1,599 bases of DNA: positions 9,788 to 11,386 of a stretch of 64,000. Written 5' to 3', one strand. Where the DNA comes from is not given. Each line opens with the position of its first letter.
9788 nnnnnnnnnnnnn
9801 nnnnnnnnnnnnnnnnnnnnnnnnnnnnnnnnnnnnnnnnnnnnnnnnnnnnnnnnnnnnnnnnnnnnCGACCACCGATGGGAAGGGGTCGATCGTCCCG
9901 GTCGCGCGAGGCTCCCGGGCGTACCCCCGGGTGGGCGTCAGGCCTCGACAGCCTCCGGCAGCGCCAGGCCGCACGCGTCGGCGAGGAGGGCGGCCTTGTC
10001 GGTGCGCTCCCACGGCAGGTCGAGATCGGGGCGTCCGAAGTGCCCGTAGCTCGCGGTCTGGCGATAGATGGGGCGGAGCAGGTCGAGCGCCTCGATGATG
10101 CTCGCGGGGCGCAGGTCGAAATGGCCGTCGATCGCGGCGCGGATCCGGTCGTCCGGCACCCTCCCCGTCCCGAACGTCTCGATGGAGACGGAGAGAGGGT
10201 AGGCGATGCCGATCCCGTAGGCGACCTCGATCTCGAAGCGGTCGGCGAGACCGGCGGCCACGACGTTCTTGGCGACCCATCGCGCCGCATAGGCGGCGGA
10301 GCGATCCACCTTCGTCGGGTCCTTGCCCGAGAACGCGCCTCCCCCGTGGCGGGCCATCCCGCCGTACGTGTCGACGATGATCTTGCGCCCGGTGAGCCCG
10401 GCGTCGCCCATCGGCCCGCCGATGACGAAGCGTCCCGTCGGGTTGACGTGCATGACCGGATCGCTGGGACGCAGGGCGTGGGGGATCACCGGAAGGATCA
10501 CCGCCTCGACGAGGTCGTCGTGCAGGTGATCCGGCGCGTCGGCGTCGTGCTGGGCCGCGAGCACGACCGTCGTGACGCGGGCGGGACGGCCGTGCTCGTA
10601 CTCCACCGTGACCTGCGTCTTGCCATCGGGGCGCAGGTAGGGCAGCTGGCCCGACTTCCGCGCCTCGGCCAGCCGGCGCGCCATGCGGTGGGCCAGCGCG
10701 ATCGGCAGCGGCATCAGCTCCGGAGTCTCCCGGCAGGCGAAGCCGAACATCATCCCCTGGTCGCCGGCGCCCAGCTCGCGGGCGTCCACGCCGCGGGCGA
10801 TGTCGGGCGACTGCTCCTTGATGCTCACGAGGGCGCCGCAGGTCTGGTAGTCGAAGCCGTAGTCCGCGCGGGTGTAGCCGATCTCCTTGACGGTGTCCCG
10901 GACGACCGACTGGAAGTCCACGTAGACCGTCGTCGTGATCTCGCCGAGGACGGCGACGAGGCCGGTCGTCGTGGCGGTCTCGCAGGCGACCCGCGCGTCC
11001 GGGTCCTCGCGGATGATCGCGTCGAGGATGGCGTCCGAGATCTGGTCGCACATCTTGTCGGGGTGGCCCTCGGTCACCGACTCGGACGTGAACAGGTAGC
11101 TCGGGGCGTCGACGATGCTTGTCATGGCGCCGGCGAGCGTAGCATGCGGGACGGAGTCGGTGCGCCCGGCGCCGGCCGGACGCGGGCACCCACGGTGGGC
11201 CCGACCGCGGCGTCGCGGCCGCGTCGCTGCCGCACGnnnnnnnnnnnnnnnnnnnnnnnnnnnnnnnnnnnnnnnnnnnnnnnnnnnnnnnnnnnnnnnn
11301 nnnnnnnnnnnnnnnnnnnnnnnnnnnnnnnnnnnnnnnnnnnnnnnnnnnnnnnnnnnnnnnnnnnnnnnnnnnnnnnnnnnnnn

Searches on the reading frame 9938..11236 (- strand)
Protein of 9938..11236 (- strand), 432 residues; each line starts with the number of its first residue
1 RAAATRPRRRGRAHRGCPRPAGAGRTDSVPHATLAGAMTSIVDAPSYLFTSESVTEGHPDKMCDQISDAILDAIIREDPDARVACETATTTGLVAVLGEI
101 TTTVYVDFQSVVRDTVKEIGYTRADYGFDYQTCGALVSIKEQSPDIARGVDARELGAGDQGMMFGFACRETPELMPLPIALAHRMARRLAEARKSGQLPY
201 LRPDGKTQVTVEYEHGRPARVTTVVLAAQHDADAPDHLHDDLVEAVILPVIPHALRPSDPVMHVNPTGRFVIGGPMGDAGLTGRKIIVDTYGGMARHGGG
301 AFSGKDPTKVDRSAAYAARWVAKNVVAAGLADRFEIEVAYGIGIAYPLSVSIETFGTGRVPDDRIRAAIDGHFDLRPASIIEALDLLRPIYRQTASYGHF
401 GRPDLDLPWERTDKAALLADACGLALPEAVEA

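Call 15: search_protein_families(library=pfam, proteins=[window:9938-11236:-], max_evalue=0.00001)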
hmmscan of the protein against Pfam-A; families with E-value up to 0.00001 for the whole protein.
window:9938-11236:- (432 aa): 3 families
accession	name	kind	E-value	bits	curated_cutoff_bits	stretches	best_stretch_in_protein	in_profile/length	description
PF02773.21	S-AdoMet_synt_C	-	3.9e-66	221.6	25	1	272-411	1-138/138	S-adenosylmethionine synthetase, C-terminal domain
PF02772.21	S-AdoMet_synt_M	-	2.4e-45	153.9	29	1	155-270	2-120/120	S-adenosylmethionine synthetase, central domain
PF00438.25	S-AdoMet_synt_N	-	8.6e-45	151.8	33.1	1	47-144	2-99/99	S-adenosylmethionine synthetase, N-terminal domain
